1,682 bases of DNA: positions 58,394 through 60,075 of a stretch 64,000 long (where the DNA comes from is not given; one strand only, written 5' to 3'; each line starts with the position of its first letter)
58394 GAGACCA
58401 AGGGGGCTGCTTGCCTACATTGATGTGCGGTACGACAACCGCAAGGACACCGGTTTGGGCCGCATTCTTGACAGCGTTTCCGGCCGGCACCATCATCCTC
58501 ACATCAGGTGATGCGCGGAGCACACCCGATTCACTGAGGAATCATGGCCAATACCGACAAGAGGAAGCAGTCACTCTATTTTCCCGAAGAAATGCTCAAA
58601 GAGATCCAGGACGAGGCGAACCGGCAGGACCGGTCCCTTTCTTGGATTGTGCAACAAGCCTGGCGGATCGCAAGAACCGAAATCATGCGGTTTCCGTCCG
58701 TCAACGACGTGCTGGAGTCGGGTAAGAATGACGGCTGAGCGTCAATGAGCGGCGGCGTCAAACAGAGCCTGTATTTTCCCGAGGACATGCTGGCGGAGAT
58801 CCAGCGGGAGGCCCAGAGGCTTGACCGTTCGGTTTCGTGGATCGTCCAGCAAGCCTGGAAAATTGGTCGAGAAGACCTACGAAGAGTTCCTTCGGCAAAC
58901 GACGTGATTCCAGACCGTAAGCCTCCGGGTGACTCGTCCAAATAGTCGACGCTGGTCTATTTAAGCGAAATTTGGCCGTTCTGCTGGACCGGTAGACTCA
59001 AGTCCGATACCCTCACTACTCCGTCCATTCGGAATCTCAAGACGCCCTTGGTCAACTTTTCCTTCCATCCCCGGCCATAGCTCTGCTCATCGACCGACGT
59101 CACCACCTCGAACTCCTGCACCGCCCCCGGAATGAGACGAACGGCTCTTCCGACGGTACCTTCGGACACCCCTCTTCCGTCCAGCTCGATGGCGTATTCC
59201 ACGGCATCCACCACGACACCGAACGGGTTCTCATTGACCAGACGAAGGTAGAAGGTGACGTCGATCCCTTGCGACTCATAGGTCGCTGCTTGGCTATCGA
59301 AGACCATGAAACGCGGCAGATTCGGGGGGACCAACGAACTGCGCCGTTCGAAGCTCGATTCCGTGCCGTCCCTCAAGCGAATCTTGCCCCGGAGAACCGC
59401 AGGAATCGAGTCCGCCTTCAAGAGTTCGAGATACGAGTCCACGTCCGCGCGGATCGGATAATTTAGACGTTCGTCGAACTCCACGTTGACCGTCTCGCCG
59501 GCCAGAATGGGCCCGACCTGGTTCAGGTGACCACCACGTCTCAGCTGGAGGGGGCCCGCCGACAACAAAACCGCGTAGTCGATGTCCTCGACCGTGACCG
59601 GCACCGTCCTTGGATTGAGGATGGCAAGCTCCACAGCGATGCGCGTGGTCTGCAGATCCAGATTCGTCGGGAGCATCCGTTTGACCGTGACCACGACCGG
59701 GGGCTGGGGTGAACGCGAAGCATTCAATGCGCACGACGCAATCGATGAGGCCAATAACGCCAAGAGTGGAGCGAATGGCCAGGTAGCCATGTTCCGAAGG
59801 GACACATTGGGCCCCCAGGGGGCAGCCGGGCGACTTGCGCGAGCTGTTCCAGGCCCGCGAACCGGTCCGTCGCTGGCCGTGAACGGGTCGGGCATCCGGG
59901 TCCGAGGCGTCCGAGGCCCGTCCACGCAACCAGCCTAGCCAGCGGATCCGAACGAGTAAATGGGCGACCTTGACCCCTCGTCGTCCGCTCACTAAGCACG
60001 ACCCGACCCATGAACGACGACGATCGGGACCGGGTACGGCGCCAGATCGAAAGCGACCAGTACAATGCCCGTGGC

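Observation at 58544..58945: Tandem pair of paralogous ribbon-helix-helix mini-proteins with no toxin or enzyme partner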

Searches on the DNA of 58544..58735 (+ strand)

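Call 34: search_rna_families(sources=[L056, L079, L085, L017, L069, L001, L013], threshold=gathering)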
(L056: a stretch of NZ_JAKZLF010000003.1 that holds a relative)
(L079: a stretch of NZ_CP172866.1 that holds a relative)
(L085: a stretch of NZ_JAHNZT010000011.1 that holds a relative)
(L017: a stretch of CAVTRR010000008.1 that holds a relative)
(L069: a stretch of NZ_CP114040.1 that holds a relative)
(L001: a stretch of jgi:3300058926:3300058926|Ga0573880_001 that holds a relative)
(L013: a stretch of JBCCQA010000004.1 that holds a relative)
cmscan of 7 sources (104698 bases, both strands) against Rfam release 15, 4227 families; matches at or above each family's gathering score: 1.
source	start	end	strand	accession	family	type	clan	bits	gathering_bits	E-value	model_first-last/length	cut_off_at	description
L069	2756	2827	-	RF00005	tRNA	Gene; tRNA;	CL00001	69.6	29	6.5e-13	1-71/71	no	tRNA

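Call 47: search_rna_families(source=L017, start=7560, end=8010, threshold=evalue, max_evalue=1)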
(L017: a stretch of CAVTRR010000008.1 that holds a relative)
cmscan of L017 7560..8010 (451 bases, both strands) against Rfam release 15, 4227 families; matches with E-value up to 1: 1.
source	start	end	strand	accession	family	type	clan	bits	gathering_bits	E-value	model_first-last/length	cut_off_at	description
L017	7660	7738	+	RF02344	ar14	Gene; sRNA;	-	20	58.8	0.12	1-123/123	no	Alphaproteobacterial ar14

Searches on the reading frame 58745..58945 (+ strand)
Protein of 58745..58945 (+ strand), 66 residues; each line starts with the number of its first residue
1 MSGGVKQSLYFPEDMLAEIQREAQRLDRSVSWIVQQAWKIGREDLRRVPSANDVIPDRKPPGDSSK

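Call 4: search_protein_families(library=pfam, proteins=[window:58745-58942:+], max_evalue=1)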
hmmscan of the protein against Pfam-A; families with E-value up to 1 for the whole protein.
window:58745-58942:+ (66 aa): 4 families
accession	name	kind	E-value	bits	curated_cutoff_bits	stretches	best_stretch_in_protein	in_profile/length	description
PF01402.27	RHH_1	-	0.00022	21.5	20.5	1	10-37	5-32/39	Ribbon-helix-helix protein, copG family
PF07878.17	RHH_5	-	0.00064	19.9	26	1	9-35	6-32/43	CopG-like RHH_1 or ribbon-helix-helix domain, RHH_5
PF18780.6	HNH_repeat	-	0.13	13.1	26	1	13-29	4-20/54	Homing endonuclease associated repeat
PF19891.5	DUF6364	-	0.26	12.2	27.3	1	6-36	4-34/70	Family of unknown function (DUF6364)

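Call 5: search_protein_families(library=ncbifam, proteins=[window:58745-58942:+], max_evalue=1)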
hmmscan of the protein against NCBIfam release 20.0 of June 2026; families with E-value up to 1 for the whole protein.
window:58745-58942:+ (66 aa): 2 families
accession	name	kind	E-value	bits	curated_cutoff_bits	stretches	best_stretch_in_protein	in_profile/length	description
TIGR04563.1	TIGR04563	subfamily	4.5e-28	96.9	65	1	6-52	7-53/53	TIGR04563 family protein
NF047399.1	BrnA_antitoxin_add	equivalog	0.013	15.7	60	1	8-34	36-62/70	type II toxin-antitoxin system BrnA family antitoxin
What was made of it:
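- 58745..58945 (+): cdbB-type paralog: 66-aa RHH protein. TIGR04563 scores 96.9 bits against a cutoff of 65 (call 5).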

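Call 40: find_encoding_contigs(protein=window:58745-58945:+, flank=3000, max_places=4)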
Protein window:58745-58945:+ (66 aa): 7 contigs read that carry it; 3 places shown.
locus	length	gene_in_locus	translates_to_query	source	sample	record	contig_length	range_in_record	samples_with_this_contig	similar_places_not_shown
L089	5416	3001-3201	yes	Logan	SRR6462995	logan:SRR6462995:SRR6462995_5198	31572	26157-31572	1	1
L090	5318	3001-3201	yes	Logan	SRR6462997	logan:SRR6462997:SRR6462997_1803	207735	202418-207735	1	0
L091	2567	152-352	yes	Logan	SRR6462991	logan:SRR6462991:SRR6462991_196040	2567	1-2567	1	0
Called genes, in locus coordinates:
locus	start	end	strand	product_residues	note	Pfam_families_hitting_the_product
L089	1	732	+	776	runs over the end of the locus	PF00521:DNA_topoisoIV, PF03989:DNA_gyraseA_C (faint)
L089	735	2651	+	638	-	PF02518:HATPase_c, PF00204:DNA_gyraseB, PF01751:Toprim, PF00986:DNA_gyraseB_C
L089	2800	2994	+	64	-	-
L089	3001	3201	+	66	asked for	-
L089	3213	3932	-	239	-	PF03168:LEA_2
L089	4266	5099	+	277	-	-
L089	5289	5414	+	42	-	?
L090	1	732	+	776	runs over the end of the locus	PF00521:DNA_topoisoIV, PF03989:DNA_gyraseA_C (faint)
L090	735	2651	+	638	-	PF02518:HATPase_c, PF00204:DNA_gyraseB, PF01751:Toprim, PF00986:DNA_gyraseB_C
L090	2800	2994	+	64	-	-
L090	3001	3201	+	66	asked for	-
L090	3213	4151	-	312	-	PF03168:LEA_2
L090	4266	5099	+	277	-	-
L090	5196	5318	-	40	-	?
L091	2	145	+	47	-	?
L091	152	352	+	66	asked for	-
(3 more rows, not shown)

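Call 41: search_solved_structures(query=window:58745-58942:+, max_evalue=0.01, show_alignments=1)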
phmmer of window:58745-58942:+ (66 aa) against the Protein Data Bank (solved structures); distinct sequences matched with E-value up to 0.01: 1.
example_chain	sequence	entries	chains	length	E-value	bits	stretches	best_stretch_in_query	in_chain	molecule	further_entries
6sbw_A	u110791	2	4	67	7.5e-20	73.3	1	6-59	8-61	CdbA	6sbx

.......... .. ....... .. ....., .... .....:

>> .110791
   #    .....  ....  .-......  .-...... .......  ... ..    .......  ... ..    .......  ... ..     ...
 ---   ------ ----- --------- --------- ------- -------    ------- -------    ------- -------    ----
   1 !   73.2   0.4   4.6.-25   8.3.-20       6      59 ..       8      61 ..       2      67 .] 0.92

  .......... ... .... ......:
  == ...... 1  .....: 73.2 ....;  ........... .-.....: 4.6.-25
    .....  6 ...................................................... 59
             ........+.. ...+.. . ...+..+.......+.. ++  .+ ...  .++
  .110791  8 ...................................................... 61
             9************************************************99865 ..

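Call 49: find_homologous_proteins(query=window:58745-58942:+, max_evalue=0.001)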
Query window:58745-58942:+ (66 aa): 1813 proteins with E <= 0.001 among 1814 candidates; the best 120 are listed.
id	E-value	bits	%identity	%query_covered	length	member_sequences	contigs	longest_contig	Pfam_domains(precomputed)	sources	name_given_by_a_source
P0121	2.8e-36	139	100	100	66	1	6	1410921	-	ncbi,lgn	ncbi:MAG: TIGR04563 family protein [Myxococcota bacterium]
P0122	7.7e-25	103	84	86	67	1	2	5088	-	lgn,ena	-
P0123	7.9e-24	100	73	98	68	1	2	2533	-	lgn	-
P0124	8.1e-24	100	71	98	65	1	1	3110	-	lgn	-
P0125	9.2e-24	100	76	94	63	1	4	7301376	-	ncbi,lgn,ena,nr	ncbi:MAG: TIGR04563 family protein [Deltaproteobacteria bacterium]|nr:TIGR04563 family protein [Delt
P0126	1.3e-23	99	68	100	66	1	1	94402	-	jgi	jgi:uncharacterized small protein (TIGR04563 family)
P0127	2.6e-23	98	82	83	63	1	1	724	-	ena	-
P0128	4.1e-23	98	75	91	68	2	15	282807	-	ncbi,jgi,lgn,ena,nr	ncbi:MAG TPA: TIGR04563 family protein [Myxococcales bacterium LLY-WYZ-16_1]|jgi:uncharacterized sma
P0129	5.6e-23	97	82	83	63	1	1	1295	-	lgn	-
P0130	1.1e-22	97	69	98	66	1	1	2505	-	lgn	-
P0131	2.4e-22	95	69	98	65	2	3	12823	-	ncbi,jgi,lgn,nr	ncbi:TIGR04563 family protein [Myxococcota bacterium]|nr:TIGR04563 family protein [Myxococcota bacte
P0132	5.7e-22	94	73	94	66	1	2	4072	-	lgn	-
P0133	6.1e-22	94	80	83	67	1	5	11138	-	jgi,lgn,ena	-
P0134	6.2e-22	94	70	95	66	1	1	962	-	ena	-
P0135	6.6e-22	94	76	89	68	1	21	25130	-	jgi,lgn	-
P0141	1.0e-21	93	74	89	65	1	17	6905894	-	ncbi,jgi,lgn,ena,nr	ncbi:MAG: TIGR04563 family protein [Deltaproteobacteria bacterium]|jgi:uncharacterized small protein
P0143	1.5e-21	93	80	83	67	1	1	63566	-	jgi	jgi:uncharacterized small protein (TIGR04563 family)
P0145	1.6e-21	93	78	83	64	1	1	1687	-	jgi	jgi:uncharacterized small protein (TIGR04563 family)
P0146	1.6e-21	93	78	83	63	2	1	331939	-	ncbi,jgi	jgi:uncharacterized small protein (TIGR04563 family)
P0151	2.7e-21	92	80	77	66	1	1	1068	-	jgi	jgi:uncharacterized small protein (TIGR04563 family)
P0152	2.7e-21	92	74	88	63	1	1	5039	-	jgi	jgi:uncharacterized small protein (TIGR04563 family)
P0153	3.0e-21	92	76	83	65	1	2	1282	-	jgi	jgi:uncharacterized small protein (TIGR04563 family)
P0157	3.5e-21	92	76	83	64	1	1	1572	-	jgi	jgi:uncharacterized small protein (TIGR04563 family)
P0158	3.5e-21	92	78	83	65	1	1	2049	-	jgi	jgi:uncharacterized small protein (TIGR04563 family)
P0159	3.5e-21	92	80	76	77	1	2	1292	PF07878.18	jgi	jgi:uncharacterized small protein (TIGR04563 family)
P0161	4.4e-21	91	65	100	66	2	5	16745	-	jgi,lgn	jgi:uncharacterized small protein (TIGR04563 family)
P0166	8.8e-21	90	75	83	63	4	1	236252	-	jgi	jgi:uncharacterized small protein (TIGR04563 family)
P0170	1.7e-20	90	75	80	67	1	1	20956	-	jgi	jgi:uncharacterized small protein (TIGR04563 family)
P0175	2.1e-20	89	78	77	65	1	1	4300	-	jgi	jgi:uncharacterized small protein (TIGR04563 family)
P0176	2.2e-20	89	76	82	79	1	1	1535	PF07878.18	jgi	jgi:uncharacterized small protein (TIGR04563 family)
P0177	2.3e-20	89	68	100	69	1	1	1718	-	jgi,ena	jgi:uncharacterized small protein (TIGR04563 family)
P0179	2.4e-20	89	75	83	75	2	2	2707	-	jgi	jgi:uncharacterized small protein (TIGR04563 family)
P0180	2.4e-20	89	73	83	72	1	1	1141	-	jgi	jgi:uncharacterized small protein (TIGR04563 family)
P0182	2.9e-20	89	78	77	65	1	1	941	-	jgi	jgi:uncharacterized small protein (TIGR04563 family)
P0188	3.5e-20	89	71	85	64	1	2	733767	-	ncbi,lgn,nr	ncbi:MAG: TIGR04563 family protein [Archangiaceae bacterium]|nr:TIGR04563 family protein [Archangiac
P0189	3.6e-20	89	80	76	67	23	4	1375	-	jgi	jgi:uncharacterized small protein (TIGR04563 family)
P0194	5.7e-20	88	75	83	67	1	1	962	-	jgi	jgi:uncharacterized small protein (TIGR04563 family)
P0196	6.9e-20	88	80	77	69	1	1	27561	-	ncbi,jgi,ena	jgi:uncharacterized small protein (TIGR04563 family)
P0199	7.7e-20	88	72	82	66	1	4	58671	-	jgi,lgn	jgi:uncharacterized small protein (TIGR04563 family)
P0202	9.4e-20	87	80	76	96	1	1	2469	-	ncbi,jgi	jgi:uncharacterized small protein (TIGR04563 family)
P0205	1.1e-19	87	80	77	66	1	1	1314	-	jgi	jgi:uncharacterized small protein (TIGR04563 family)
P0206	1.2e-19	87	71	83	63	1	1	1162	-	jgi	jgi:uncharacterized small protein (TIGR04563 family)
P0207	1.3e-19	87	74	76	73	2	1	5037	-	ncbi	ncbi:MAG: TIGR04563 family protein [Myxococcaceae bacterium]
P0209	1.3e-19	87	75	83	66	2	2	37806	-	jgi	jgi:uncharacterized small protein (TIGR04563 family)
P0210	1.3e-19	87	72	83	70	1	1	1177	-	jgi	jgi:uncharacterized small protein (TIGR04563 family)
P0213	1.5e-19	87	71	91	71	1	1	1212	-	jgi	jgi:uncharacterized small protein (TIGR04563 family)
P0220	1.9e-19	86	72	88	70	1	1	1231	-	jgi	jgi:uncharacterized small protein (TIGR04563 family)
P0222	1.9e-19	86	71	83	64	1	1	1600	-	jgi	jgi:uncharacterized small protein (TIGR04563 family)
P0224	2.1e-19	86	75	83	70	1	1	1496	-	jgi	jgi:uncharacterized small protein (TIGR04563 family)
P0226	2.2e-19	86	75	83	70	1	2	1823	-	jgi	jgi:uncharacterized small protein (TIGR04563 family)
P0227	2.2e-19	86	68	89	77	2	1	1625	-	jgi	jgi:uncharacterized small protein (TIGR04563 family)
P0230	2.4e-19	86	71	83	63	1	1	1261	-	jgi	jgi:uncharacterized small protein (TIGR04563 family)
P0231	2.5e-19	86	76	77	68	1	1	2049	-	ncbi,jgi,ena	jgi:uncharacterized small protein (TIGR04563 family)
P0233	2.7e-19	86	78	76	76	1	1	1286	PF07878.18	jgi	jgi:uncharacterized small protein (TIGR04563 family)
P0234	2.7e-19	86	71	83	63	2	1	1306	-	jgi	jgi:uncharacterized small protein (TIGR04563 family)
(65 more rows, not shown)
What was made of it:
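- On CdbA/CdbB family (NCBIfam TIGR04563): The exact B protein is labelled 'Myxococcota bacterium' (P0121, call 49).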

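Call 62: predict_structure(alignment_id=A4)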
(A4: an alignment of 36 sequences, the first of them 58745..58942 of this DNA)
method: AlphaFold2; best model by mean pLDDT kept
length: 66 residues; sequences in the alignment: 36
mean_pLDDT: 73.2   pTM: 0.48
mean pLDDT of the five models: 73.2, 72.8, 70.1, 68.8, 68.2
residues with pLDDT >= 90: 23; 70-90: 14; 50-70: 14; < 50: 15
segments of 3 or more residues with pLDDT < 50: 54-66
pLDDT, mean of each block of 10 residues (from residue 1): 61 93 95 89 69 50 44
secondary structure, 60 per line:
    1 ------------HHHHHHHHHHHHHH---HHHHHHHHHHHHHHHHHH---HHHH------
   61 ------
elements in order: H13-26 H30-47 H51-54
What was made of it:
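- On CdbA/CdbB family (NCBIfam TIGR04563): The AF2 monomer model of B has an extended N-terminus and helices 13-26 and 30-47, with core pLDDT 89-95 (call 62).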

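Call 64: fold_search(model_id=the predicted structure, library=pdb)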
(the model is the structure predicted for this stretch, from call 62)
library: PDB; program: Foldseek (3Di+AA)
matches with E <= 10: 113; with E <= 0.001: 3
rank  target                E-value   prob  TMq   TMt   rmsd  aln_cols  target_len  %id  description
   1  6sbx_C                5.3e-04  1.00  0.67  0.78   3.1        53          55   64  CdbA Form Two (released 2020-04-22)
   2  6sbw                  6.2e-04  1.00  0.63  0.83   2.6        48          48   64  CdbA Form One (released 2020-04-22)
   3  6sbx_A                6.7e-04  1.00  0.68  0.81   2.6        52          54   65  CdbA Form Two (released 2020-04-22)
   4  2ay0_C                2.4e-01  0.97  0.54  0.77   2.2        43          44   26  Structure of the Lys9Met mutant of the E. coli Proline Utilization A (PutA) DNA-binding domain. (released 2006-08-15)
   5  1par_A                2.6e-01  0.72  0.42  0.51   5.1        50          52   28  DNA RECOGNITION BY BETA-SHEETS IN THE ARC REPRESSOR-OPERATOR CRYSTAL STRUCTURE (released 1994-07-31)
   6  2gpe_D                2.8e-01  0.96  0.56  0.74   2.5        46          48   24  Structure of the DNA-binding domain of E. Coli Proline Utilization A (PUTA) (released 2007-02-20)
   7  1b28_MODEL_1_A        2.8e-01  0.75  0.39  0.47   3.7        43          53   28  ARC REPRESSOR MYL MUTANT FROM SALMONELLA BACTERIOPHAGE P22 (released 1999-11-03)
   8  6iya_D                3.5e-01  0.95  0.50  0.67   2.6        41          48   27  Structure of the DNA binding domain of antitoxin CopASO (released 2019-01-16)
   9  6iya_C                4.1e-01  0.93  0.50  0.71   2.6        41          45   27  Structure of the DNA binding domain of antitoxin CopASO (released 2019-01-16)
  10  9kkd_B                4.4e-01  0.95  0.53  0.78   1.1        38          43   21  the structure of StnY (released 2025-11-19)
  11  6iya_F                4.7e-01  0.89  0.49  0.64   2.6        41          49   27  Structure of the DNA binding domain of antitoxin CopASO (released 2019-01-16)
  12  3ft7_A                5.5e-01  0.91  0.56  0.78   2.6        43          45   19  Crystal structure of an extremely stable dimeric protein from sulfolobus islandicus (released 2009-10-20)
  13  2jxg_A                5.5e-01  0.57  0.42  0.54   4.6        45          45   22  Solution Structure of the DNA Binding domain of Proline Utilization A (PutA) (released 2008-02-19)
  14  1par_C                6.4e-01  0.75  0.51  0.64   4.9        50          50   24  DNA RECOGNITION BY BETA-SHEETS IN THE ARC REPRESSOR-OPERATOR CRYSTAL STRUCTURE (released 1994-07-31)
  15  1bdv_B                7.5e-01  0.47  0.42  0.50   5.1        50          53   28  ARC FV10 COCRYSTAL (released 1999-01-06)
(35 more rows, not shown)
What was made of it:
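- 58745..58945 (+): In the AF2 model the core has pLDDT 89-95, and the top Foldseek hits are 6sbx/6sbw (calls 62, 64).
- On CdbA/CdbB family (NCBIfam TIGR04563): The best Foldseek hits are 6sbx and 6sbw, then PutA, Arc and CopG (call 64).
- The predicted structure of B matches 6sbx/6sbw best, then PutA, Arc and CopG (calls 62, 64). Antitoxin RHH domains appear among distant structural matches at E above 0.3 (call 64). It has the RHH fold (calls 4, 64).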

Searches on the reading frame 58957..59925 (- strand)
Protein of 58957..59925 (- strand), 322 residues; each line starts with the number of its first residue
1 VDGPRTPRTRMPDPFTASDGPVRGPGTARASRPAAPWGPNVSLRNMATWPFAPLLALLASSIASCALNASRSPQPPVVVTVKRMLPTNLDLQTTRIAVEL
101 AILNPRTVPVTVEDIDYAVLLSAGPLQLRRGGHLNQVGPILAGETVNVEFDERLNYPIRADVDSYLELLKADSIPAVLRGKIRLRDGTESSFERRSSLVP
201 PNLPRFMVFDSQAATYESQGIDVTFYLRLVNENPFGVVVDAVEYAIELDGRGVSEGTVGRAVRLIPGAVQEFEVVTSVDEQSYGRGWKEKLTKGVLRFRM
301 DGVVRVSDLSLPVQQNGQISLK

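Call 4: search_protein_families(library=pfam, proteins=[window:58957-59925:-], max_evalue=1)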
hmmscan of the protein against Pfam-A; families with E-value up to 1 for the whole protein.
window:58957-59925:- (322 aa): 1 family
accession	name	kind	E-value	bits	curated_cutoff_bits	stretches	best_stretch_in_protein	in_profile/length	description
PF03168.19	LEA_2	-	8e-12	45.9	25.4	2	227-308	2-84/98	Late embryogenesis abundant protein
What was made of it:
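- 58957..59925 (-): Context: convergent LEA_2-domain gene. The true start is probably the ATG at 59790, giving 277 aa with signal peptide and lipobox I-A-S-C. Pfam LEA_2 E 8e-12 (call 4).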

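Call 5: search_protein_families(library=ncbifam, proteins=[window:58957-59925:-], max_evalue=1)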
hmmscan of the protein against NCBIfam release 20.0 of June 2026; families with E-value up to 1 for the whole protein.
window:58957-59925:- (322 aa): 0 families
